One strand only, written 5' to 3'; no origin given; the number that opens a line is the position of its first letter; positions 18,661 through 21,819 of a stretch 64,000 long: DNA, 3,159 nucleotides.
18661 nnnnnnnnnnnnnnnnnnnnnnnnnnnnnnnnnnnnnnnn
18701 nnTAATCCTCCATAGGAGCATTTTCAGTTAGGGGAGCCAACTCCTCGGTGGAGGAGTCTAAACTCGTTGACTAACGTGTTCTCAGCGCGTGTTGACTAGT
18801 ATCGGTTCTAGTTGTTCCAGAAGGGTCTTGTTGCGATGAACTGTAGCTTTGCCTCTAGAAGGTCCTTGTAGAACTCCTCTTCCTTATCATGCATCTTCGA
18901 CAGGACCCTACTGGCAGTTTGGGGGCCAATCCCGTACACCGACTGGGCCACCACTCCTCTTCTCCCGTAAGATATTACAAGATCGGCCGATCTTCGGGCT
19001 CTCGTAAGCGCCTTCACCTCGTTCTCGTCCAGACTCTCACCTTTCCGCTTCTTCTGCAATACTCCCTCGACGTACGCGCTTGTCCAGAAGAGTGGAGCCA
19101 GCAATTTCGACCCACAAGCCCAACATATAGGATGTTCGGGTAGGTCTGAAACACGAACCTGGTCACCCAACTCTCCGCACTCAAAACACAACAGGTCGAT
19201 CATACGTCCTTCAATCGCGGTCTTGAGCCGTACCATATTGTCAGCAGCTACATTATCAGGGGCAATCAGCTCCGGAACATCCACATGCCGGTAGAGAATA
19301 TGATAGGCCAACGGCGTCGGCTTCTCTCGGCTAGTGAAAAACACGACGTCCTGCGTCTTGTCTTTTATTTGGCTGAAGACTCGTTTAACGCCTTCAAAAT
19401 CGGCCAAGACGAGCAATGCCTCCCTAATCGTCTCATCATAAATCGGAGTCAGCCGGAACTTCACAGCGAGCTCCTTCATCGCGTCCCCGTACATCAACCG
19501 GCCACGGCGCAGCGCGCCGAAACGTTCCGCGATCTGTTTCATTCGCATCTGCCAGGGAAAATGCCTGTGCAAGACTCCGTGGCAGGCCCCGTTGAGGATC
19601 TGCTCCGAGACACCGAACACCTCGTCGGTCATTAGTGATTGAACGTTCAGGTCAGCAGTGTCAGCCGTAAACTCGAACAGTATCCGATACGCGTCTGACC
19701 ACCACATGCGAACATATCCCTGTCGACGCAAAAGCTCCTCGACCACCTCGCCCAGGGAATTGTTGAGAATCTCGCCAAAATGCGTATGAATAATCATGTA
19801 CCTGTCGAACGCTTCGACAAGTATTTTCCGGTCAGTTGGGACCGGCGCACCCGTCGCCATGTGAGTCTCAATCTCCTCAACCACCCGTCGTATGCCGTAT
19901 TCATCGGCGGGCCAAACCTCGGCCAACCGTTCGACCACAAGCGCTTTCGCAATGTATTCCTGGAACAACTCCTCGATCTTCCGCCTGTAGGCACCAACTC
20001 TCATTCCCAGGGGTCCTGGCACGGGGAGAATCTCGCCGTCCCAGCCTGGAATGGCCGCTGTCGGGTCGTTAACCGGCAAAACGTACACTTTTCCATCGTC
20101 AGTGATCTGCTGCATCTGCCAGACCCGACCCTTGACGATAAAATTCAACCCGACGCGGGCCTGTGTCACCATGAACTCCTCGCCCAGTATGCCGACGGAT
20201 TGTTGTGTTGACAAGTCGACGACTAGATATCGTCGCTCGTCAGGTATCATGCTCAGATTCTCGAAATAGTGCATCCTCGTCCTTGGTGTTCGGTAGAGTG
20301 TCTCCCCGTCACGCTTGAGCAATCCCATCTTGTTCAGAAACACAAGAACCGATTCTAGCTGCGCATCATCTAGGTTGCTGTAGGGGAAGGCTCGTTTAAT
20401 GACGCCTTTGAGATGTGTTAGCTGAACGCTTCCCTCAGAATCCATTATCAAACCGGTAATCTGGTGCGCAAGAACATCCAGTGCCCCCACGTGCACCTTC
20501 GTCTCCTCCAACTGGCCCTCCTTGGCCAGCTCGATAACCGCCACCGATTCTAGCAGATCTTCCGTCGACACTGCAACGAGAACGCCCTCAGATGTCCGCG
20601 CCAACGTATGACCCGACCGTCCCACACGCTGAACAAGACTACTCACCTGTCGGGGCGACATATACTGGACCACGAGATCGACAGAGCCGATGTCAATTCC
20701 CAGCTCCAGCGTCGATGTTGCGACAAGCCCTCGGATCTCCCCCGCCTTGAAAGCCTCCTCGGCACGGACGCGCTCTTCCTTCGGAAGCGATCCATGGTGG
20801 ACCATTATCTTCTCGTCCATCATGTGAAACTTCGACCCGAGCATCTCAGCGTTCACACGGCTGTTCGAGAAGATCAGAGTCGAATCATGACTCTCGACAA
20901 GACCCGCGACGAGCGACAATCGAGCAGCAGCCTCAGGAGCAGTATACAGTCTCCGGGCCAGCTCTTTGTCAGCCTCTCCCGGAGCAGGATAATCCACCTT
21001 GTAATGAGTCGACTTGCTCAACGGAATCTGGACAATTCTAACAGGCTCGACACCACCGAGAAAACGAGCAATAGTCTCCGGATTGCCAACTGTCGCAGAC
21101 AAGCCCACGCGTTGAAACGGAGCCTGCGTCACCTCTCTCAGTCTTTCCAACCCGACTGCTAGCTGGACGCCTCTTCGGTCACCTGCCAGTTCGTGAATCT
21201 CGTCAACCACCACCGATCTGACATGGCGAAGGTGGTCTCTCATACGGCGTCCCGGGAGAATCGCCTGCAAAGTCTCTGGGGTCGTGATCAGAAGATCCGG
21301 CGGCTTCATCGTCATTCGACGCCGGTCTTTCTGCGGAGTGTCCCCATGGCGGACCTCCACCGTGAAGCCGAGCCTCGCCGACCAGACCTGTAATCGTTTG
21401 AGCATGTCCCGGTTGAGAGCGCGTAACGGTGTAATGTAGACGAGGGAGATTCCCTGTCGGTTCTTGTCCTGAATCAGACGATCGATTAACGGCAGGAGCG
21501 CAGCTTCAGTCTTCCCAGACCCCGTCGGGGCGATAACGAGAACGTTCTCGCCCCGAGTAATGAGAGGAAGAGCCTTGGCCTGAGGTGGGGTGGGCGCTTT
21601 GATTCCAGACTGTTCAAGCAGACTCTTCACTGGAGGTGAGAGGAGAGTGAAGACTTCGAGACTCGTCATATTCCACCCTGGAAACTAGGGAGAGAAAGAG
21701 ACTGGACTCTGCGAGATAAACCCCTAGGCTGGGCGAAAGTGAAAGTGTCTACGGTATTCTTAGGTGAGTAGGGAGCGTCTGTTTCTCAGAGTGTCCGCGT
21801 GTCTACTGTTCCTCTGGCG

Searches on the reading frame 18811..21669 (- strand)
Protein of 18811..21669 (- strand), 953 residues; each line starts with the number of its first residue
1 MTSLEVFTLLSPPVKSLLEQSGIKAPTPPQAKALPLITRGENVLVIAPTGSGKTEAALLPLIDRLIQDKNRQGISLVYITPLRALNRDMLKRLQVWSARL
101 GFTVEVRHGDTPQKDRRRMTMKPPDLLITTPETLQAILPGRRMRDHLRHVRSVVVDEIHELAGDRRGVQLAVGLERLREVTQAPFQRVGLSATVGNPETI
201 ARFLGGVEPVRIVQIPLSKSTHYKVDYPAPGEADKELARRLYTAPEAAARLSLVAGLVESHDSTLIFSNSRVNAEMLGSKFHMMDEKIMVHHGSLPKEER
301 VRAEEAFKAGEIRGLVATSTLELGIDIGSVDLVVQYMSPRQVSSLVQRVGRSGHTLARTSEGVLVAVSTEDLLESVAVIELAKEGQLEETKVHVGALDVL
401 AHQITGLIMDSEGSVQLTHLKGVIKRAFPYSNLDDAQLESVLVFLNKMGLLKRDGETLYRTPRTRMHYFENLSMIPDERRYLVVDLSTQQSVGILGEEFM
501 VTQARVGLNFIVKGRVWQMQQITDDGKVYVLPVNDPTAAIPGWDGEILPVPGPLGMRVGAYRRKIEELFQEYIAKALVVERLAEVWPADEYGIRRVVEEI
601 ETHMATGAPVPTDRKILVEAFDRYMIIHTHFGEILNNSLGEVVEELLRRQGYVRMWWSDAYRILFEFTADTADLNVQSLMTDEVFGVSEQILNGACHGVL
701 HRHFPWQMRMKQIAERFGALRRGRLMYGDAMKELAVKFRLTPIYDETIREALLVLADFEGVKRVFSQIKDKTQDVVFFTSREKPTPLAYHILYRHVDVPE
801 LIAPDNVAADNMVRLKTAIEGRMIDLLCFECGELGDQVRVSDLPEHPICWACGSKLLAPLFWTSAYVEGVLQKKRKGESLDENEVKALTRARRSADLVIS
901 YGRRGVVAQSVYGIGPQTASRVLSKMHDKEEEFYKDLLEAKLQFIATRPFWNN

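Call 60: search_protein_families(library=pfam, proteins=[window:18811-21669:-], max_evalue=0.001)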
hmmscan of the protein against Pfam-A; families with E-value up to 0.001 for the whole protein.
window:18811-21669:- (953 aa): 6 families
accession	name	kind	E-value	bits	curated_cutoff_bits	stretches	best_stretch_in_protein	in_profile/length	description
PF00270.35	DEAD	-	5.6e-38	130.7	26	1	27-197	1-164/167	DEAD/DEAH box helicase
PF00271.37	Helicase_C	-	7.6e-24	84.5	23.5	1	257-353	11-107/110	Helicase conserved C-terminal domain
PF08494.16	DEAD_assoc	-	3.4e-14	53.6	23.5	1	610-788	1-191/191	DEAD/H associated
PF19306.5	WH_Lhr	-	5.4e-13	49.1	27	1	383-534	4-162/168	Large helicase-related protein, winged helix domain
PF04851.21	ResIII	-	1e-08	35.7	22.5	1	38-194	21-162/164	Type III restriction enzyme, res subunit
PF22590.2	Cas3-like_C_2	-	3e-05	24.7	27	1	276-351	21-100/106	CRISPR-associated nuclease/helicase Cas3, C-terminal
